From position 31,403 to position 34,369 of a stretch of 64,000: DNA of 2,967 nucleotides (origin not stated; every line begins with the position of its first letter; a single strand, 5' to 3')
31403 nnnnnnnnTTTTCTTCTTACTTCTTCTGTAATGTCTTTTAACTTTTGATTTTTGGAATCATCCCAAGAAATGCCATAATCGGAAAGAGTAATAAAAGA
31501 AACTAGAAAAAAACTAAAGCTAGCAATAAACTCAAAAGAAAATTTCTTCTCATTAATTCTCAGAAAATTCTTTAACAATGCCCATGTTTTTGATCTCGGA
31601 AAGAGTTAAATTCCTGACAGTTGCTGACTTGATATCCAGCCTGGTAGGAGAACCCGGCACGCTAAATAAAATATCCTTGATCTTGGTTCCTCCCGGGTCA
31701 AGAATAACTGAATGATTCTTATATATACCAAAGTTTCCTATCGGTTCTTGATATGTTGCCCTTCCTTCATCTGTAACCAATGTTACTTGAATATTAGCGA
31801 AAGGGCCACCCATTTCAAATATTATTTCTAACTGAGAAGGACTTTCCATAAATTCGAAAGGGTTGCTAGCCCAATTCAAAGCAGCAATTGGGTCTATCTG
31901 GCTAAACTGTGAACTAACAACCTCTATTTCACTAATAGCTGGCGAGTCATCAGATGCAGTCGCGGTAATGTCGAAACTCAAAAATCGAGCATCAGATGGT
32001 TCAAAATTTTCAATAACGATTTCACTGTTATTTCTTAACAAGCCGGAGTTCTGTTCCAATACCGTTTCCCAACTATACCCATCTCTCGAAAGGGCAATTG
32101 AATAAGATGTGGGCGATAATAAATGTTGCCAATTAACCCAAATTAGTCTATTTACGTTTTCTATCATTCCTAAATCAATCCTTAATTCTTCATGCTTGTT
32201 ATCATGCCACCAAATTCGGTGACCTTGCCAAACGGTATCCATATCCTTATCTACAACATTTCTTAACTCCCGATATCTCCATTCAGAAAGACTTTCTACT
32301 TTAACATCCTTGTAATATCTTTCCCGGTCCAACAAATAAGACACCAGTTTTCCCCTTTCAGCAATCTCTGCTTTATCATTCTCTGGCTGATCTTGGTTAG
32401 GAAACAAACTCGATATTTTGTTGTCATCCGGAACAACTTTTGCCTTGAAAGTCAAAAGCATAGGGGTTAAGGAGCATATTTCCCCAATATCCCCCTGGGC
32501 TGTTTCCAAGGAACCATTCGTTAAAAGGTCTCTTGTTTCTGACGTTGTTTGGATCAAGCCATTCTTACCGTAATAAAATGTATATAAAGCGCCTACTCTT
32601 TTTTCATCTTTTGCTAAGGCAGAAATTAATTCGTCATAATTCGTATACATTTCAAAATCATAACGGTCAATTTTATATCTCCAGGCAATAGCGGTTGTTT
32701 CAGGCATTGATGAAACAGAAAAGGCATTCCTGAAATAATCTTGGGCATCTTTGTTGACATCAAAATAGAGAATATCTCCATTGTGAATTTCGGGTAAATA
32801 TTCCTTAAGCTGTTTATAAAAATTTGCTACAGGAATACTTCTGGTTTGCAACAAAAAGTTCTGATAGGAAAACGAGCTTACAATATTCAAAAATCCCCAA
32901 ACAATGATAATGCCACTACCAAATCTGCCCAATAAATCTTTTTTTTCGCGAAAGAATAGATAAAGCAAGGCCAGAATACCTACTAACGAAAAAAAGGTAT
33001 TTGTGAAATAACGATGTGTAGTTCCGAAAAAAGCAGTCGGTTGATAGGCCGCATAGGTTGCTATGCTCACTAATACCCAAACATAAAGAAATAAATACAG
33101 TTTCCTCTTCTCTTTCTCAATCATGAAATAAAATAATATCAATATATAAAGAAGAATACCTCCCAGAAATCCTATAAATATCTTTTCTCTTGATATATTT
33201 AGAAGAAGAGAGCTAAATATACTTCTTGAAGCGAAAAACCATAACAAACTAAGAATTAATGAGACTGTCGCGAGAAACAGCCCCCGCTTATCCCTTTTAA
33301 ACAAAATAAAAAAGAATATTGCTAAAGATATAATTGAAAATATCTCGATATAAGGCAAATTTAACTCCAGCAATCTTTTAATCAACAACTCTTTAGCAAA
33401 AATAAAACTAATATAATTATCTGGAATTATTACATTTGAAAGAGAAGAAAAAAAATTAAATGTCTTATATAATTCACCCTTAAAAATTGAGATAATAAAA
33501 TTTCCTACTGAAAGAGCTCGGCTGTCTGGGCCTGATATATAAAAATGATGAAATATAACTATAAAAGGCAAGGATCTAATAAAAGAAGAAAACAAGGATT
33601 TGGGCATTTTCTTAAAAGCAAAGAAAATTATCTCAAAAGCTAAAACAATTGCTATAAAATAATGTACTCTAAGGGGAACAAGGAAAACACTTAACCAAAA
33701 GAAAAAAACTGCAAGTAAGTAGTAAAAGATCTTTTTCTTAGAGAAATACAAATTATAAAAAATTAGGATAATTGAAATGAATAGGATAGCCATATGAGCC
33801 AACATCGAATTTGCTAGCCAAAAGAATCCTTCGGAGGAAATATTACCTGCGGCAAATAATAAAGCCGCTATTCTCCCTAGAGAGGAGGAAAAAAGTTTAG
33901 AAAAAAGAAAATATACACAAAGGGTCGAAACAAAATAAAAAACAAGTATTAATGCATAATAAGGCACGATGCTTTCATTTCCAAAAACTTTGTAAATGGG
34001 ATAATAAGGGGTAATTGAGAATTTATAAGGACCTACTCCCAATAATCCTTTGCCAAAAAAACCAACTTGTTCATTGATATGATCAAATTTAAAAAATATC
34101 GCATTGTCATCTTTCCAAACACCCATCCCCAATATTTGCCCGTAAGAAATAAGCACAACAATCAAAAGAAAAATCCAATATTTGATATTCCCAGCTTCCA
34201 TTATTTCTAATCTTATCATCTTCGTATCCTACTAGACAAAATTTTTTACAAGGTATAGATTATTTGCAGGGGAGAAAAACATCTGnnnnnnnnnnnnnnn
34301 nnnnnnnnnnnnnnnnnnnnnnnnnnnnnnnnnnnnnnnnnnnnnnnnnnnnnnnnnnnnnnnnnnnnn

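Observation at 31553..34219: GT-C-like polytopic membrane protein carrying a discoidin (F5/8 type C) domain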

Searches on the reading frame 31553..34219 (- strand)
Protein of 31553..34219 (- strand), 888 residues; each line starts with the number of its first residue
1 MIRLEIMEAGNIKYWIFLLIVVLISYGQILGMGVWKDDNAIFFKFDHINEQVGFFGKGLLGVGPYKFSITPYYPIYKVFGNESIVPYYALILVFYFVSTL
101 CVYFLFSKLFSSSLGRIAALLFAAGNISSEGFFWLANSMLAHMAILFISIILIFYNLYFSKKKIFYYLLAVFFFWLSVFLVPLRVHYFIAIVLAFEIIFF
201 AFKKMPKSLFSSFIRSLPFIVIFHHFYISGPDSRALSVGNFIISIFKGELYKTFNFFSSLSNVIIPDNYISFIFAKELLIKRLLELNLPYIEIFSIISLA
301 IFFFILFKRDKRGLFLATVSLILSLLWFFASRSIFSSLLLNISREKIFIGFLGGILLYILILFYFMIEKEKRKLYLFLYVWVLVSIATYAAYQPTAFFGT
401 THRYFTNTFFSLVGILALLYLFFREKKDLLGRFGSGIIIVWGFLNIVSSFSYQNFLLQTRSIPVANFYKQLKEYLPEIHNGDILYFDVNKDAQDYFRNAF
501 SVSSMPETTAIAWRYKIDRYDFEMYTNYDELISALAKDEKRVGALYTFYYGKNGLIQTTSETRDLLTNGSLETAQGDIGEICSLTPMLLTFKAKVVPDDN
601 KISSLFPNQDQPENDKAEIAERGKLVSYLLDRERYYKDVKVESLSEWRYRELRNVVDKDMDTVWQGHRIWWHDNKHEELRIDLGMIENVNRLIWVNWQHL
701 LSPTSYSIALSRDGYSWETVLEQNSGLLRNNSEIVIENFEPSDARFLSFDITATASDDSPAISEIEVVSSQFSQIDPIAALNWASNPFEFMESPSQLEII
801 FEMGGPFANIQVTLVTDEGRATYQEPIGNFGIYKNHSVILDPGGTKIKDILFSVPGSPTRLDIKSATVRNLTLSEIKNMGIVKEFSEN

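Call 3: search_protein_families(library=pfam, proteins=[window:31553-34219:-], max_evalue=0.1)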
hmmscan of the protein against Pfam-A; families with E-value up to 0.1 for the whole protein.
window:31553-34219:- (888 aa): 2 families
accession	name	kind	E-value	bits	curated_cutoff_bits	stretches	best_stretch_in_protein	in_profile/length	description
PF00754.31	F5_F8_type_C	-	1.2e-10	42.1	28.2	1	646-758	11-120/127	F5/8 type C domain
PF22633.2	F5_F8_type_C_2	-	3.9e-05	24.6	27.8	1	654-745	1-87/91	NedA-like, galactose-binding domain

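Call 5: find_homologous_proteins(query=window:31553-34219:-)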
Query window:31553-34219:- (888 aa): 37 proteins with E <= 0.001 among 8000 candidates.
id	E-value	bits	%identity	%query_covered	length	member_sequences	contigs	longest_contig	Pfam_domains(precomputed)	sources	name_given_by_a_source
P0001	0.0e+0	1968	100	99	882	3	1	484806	PF00754.32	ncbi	-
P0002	0.0e+0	1212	61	99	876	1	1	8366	PF00754.32,PF22633.4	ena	-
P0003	0.0e+0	1055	55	99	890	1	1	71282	PF00754.32,PF22633.4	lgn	-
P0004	0.0e+0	1022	54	99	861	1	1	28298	PF00754.32,PF22633.4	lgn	-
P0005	5.3e-276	936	49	99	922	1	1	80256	PF00754.32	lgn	-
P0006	1.9e-268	912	47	99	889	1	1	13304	PF00754.32,PF22633.4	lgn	-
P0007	6.5e-265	900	43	97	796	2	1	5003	PF00754.32,PF22633.4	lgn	-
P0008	5.2e-257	874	47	98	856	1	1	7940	PF00754.32,PF22633.4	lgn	-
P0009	4.3e-238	811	46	96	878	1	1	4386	PF00754.32,PF22633.4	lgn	-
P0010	6.6e-229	781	46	97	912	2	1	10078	PF00754.32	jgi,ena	-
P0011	2.5e-196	673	41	97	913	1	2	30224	PF00754.32,PF22633.4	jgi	jgi:hypothetical protein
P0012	2.3e-193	663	39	97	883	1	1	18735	PF00754.32,PF22633.4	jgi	-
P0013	8.5e-174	598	38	97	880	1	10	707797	PF00754.32,PF22633.4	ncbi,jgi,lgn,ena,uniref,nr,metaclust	ncbi:MAG: hypothetical protein UV74_C0013G0335 [Candidatus Woesebacteria bacterium GW2011_GWB1_43_14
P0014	4.1e-171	589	37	97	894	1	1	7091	PF00754.32,PF22633.4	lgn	-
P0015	4.7e-170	586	36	97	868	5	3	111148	PF00754.32,PF22633.4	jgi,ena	-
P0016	5.7e-170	586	37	97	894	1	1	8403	PF00754.32,PF22633.4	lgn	-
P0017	1.0e-169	585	37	95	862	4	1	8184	PF00754.32,PF22633.4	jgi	-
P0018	7.1e-168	579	37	97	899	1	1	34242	PF00754.32,PF22633.4,PF13231.13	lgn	-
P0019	2.1e-166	574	39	87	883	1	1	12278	PF00754.32,PF22633.4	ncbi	-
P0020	3.5e-162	560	36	96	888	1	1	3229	PF00754.32,PF22633.4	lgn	-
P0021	4.1e-160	553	36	96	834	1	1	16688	PF00754.32,PF22633.4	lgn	-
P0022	1.5e-154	535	35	95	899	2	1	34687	PF00754.32,PF22633.4,PF13231.13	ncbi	-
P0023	6.9e-153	529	34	98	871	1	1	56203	PF00754.32,PF22633.4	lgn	-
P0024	3.5e-152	527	33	98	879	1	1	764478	PF00754.32,PF22633.4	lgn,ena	-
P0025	8.2e-152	526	34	95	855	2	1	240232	PF00754.32,PF22633.4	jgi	-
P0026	1.0e-151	525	35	96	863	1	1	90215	PF00754.32,PF22633.4,PF13231.13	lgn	-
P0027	6.6e-150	519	35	96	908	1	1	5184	PF00754.32,PF22633.4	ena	-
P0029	1.8e-140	488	32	98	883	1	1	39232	PF00754.32,PF22633.4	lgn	-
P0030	1.5e-135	472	31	97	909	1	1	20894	PF00754.32,PF22633.4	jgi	jgi:hypothetical protein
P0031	5.6e-132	460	35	94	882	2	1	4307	PF00754.32,PF22633.4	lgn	-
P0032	7.2e-129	450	33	97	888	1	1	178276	PF00754.32,PF22633.4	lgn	-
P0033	1.9e-128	448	33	88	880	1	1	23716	PF00754.32,PF22633.4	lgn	-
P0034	8.0e-124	433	31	95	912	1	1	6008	PF00754.32,PF22633.4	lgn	-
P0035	9.4e-124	433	34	80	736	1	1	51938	PF00754.32,PF22633.4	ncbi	-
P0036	3.5e-118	414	32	86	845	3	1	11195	PF00754.32,PF22633.4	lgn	-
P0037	4.5e-100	354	30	97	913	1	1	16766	PF00754.32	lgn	-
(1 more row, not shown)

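Call 7: search_solved_structures(query=A1, max_evalue=10, show_alignments=3)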
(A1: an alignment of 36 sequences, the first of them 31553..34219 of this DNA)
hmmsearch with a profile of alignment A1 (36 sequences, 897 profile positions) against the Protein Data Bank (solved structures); distinct sequences matched with E-value up to 10: 72 (the best 60 are shown).
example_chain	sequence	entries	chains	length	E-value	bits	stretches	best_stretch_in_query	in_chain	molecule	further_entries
2j7m_A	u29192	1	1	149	2.2e-12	49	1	650-772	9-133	HYALURONIDASE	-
2j1a_A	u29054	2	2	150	2.2e-12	49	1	650-772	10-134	HYALURONIDASE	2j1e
4lks_A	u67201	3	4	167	2.2e-11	45.7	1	652-770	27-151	Glycosyl hydrolase, family 31/fibronectin type III domain protein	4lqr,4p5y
2v5d_A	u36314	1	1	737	2.5e-11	45.5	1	649-772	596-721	O-GLCNACASE NAGJ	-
4a42_A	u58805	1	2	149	1.4e-10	43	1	648-765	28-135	ALPHA-N-ACETYLGLUCOSAMINIDASE FAMILY PROTEIN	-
2jd9_A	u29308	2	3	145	6.4e-10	40.8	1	659-780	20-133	YECBM32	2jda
7rg7_A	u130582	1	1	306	8.4e-09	37.2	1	663-766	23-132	nano CLostridial Antibody Mimetic Protein 8 VHH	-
8ayr_A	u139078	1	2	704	3.4e-08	35.1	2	663-780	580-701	Coagulation factor 5/8 type domain protein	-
4a41_A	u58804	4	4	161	1.4e-07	33.1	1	664-767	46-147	ALPHA-N-ACETYLGLUCOSAMINIDASE FAMILY PROTEIN | Alpha-N-acetylglucosaminidase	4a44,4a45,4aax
7d29_A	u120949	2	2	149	3.5e-07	31.8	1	653-782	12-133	AlyQ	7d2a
4zz5_A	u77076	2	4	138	8.5e-07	30.5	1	644-764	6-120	Glucanase/chitosanase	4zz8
2w1q_A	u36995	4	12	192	9.4e-07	30.4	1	658-788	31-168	HYALURONOGLUCOSAMINIDASE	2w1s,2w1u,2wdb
2rva_A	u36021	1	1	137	1e-06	30.3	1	645-764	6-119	Glucanase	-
8tx6_A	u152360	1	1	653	2.1e-06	29.2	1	652-783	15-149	Galactose oxidase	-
5xnr_A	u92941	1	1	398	2.1e-06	29.2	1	654-785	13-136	AlyQ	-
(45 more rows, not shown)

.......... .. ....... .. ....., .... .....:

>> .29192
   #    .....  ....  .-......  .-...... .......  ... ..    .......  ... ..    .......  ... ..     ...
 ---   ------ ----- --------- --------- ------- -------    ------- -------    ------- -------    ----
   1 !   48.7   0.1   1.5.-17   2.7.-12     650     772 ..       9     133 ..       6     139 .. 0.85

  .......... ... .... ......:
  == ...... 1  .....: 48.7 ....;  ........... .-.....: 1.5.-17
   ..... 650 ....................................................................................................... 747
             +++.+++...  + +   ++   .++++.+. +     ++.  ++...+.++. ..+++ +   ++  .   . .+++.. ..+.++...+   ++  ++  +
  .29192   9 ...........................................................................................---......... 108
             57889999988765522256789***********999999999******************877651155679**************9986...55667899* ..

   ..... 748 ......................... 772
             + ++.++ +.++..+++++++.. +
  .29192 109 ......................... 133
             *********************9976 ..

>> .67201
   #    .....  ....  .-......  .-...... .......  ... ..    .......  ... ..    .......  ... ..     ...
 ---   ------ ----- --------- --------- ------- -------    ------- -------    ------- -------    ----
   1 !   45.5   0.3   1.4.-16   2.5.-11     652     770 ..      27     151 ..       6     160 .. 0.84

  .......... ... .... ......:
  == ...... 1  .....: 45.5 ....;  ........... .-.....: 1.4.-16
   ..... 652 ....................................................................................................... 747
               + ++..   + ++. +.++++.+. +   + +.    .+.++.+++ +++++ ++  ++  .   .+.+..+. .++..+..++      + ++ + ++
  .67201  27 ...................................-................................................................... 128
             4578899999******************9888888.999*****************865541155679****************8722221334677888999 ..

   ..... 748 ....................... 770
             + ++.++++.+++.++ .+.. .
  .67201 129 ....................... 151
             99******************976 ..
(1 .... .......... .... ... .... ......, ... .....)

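Call 21: find_encoding_contigs(protein=P0013, flank=8000, max_places=3)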
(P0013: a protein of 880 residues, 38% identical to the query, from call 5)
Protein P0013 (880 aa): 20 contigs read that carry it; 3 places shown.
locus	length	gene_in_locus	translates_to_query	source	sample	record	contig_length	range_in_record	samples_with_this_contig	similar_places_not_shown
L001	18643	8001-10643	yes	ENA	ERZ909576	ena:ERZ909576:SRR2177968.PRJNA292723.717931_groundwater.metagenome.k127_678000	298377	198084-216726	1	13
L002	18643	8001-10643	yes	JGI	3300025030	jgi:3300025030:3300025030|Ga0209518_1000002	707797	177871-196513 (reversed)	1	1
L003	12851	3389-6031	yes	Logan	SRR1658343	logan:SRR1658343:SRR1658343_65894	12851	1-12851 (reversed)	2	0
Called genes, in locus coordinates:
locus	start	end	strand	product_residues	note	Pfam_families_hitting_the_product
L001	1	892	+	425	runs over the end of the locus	PF00535:Glycos_transf_2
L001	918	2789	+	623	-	PF01041:DegT_DnrJ_EryC1, PF01209:Ubie_methyltran (weak), PF00398:RrnaAD (weak), PF13489:Methyltransf_23 (weak), PF13847:Methyltransf_31, PF08241:Methyltransf_11, PF08242:Methyltransf_12, PF13649:Methyltransf_25, +1 more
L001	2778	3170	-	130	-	-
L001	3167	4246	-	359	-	PF01370:Epimerase, PF04321:RmlD_sub_bind, PF16363:GDP_Man_Dehyd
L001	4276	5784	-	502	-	-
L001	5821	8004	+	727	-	PF02366:PMT, PF13231:PMT_2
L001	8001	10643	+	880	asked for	PF00754:F5_F8_type_C, PF22633:F5_F8_type_C_2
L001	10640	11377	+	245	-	PF00535:Glycos_transf_2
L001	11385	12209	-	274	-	PF00551:Formyl_trans_N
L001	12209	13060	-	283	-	PF01522:Polysacc_deac_1, PF10096:DUF2334 (faint), PF09960:DUF2194 (weak)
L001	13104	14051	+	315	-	PF00535:Glycos_transf_2, PF13641:Glyco_tranf_2_3, PF13632:Glyco_trans_2_3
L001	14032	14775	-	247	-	PF08889:WbqC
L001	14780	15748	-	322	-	PF04055:Radical_SAM, PF13186:SPASM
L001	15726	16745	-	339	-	PF00155:Aminotran_1_2, PF00266:Aminotran_5 (faint), PF01041:DegT_DnrJ_EryC1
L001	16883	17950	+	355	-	PF00535:Glycos_transf_2, PF13641:Glyco_tranf_2_3 (weak), PF13704:Glyco_tranf_2_4 (faint)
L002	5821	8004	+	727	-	PF02366:PMT, PF13231:PMT_2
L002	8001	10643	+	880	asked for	PF00754:F5_F8_type_C, PF22633:F5_F8_type_C_2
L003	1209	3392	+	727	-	PF02366:PMT, PF13231:PMT_2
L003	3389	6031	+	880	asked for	PF00754:F5_F8_type_C, PF22633:F5_F8_type_C_2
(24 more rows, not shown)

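Call 22: find_encoding_contigs(protein=P0024, flank=8000, max_places=2)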
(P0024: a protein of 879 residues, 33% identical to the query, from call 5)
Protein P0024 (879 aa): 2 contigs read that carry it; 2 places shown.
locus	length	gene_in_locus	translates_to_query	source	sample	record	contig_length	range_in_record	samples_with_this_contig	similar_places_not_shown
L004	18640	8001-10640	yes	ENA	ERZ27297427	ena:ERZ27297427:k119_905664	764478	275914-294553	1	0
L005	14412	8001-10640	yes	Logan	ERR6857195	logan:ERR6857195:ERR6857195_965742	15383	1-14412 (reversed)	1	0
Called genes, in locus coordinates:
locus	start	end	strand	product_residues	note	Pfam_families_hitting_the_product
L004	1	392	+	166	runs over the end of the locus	PF18915:DUF5667 (weak)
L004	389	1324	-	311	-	PF00535:Glycos_transf_2, PF10111:Glyco_tranf_2_2 (weak)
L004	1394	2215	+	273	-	PF00535:Glycos_transf_2, PF10111:Glyco_tranf_2_2 (weak), PF13641:Glyco_tranf_2_3 (weak)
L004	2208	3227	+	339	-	PF00535:Glycos_transf_2, PF10111:Glyco_tranf_2_2, PF13641:Glyco_tranf_2_3, PF13506:Glyco_transf_21 (faint), PF13632:Glyco_trans_2_3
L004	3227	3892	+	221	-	PF13489:Methyltransf_23, PF13649:Methyltransf_25, PF13847:Methyltransf_31, PF08241:Methyltransf_11, PF08242:Methyltransf_12 (weak)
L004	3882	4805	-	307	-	PF00535:Glycos_transf_2, PF10111:Glyco_tranf_2_2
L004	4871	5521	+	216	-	PF13489:Methyltransf_23, PF00891:Methyltransf_2, PF05175:MTS (weak), PF08241:Methyltransf_11, PF08242:Methyltransf_12, PF13649:Methyltransf_25, PF13847:Methyltransf_31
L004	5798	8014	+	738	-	PF02366:PMT, PF13231:PMT_2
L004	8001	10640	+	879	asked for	PF00754:F5_F8_type_C, PF22633:F5_F8_type_C_2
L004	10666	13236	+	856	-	PF00754:F5_F8_type_C, PF22633:F5_F8_type_C_2 (weak)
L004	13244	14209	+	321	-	PF00535:Glycos_transf_2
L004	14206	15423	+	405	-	PF00155:Aminotran_1_2, PF01041:DegT_DnrJ_EryC1, PF01053:Cys_Met_Meta_PP, PF01212:Beta_elim_lyase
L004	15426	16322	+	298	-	PF00551:Formyl_trans_N, PF02911:Formyl_trans_C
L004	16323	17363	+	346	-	PF00535:Glycos_transf_2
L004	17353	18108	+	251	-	PF02353:CMAS, PF03141:Methyltransf_29 (weak), PF13489:Methyltransf_23, PF07021:MetW, PF13847:Methyltransf_31, PF08241:Methyltransf_11, PF08242:Methyltransf_12, PF13649:Methyltransf_25, +1 more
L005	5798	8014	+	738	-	PF02366:PMT, PF13231:PMT_2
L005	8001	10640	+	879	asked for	PF00754:F5_F8_type_C, PF22633:F5_F8_type_C_2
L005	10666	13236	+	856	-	PF00754:F5_F8_type_C, PF22633:F5_F8_type_C_2 (weak)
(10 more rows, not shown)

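Call 23: predict_structure(alignment_id=A1)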
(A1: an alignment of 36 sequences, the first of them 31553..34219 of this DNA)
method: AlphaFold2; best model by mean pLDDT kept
length: 888 residues; sequences in the alignment: 36
mean_pLDDT: 88.9   pTM: 0.81
mean pLDDT of the five models: 88.9, 88.0, 87.6, 87.1, 86.7
residues with pLDDT >= 90: 547; 70-90: 296; 50-70: 34; < 50: 11
segments of 3 or more residues with pLDDT < 50: 1-8
pLDDT, mean of each block of 10 residues (from residue 1): 43 88 94 88 89 83 81 93 92 96 96 96 91 90 96 94 95 95 90 93 84 93 87 70 91 95 93 90 87 92 90 92 95 87 90 96 93 96 94 91 94 97 90 93 94 91 90 95 94 84 80 90 92 91 95 93 94 71 92 87 69 64 89 92 80 87 87 91 95 92 95 95 88 93 97 91 95 90 79 74 80 91 84 90 91 85 91 92 65
secondary structure, 60 per line:
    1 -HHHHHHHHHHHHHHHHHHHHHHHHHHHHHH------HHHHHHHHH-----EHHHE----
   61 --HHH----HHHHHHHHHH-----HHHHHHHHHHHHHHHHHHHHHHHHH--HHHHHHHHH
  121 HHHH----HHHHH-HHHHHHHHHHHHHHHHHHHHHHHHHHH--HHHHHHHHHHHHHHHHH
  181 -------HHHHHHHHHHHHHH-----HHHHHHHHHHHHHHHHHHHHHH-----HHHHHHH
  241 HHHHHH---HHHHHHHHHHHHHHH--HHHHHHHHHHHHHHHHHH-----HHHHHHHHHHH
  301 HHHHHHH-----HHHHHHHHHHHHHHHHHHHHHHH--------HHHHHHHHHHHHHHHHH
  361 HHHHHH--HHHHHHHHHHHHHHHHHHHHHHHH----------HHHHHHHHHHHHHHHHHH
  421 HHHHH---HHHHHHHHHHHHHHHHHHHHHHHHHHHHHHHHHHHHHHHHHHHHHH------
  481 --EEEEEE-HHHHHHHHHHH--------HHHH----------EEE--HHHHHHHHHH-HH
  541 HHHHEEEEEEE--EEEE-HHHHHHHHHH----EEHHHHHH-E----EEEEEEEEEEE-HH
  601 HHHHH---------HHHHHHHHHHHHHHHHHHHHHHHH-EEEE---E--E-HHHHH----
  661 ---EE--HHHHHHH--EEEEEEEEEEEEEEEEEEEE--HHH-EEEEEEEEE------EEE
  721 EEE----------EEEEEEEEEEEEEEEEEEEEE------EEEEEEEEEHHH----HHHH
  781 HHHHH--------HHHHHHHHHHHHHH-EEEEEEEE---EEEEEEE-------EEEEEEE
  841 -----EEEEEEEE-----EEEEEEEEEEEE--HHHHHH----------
elements in order (helices of 4 or more, strands of 3 or more residues): H2-31 H38-46 H70-79 H85-109 H112-124 H129-133 H135-161 H164-180 H188-201 H207-228 H234-246 H250-264 H267-284 H290-307 H313-335 H344-366 H369-392 H403-425 H429-474 E483-488 H490-500 H509-512 E523-525 H528-537 H539-544 E545-551 E554-557 H559-568 H575-580 E587-597 H599-605 H615-638 E640-643 H652-656 H668-674 E677-696 E703-711 E718-723 E734-754 E761-769 H777-785 H794-807 E809-816 E820-826 E834-840 E846-853 E859-870 H873-878
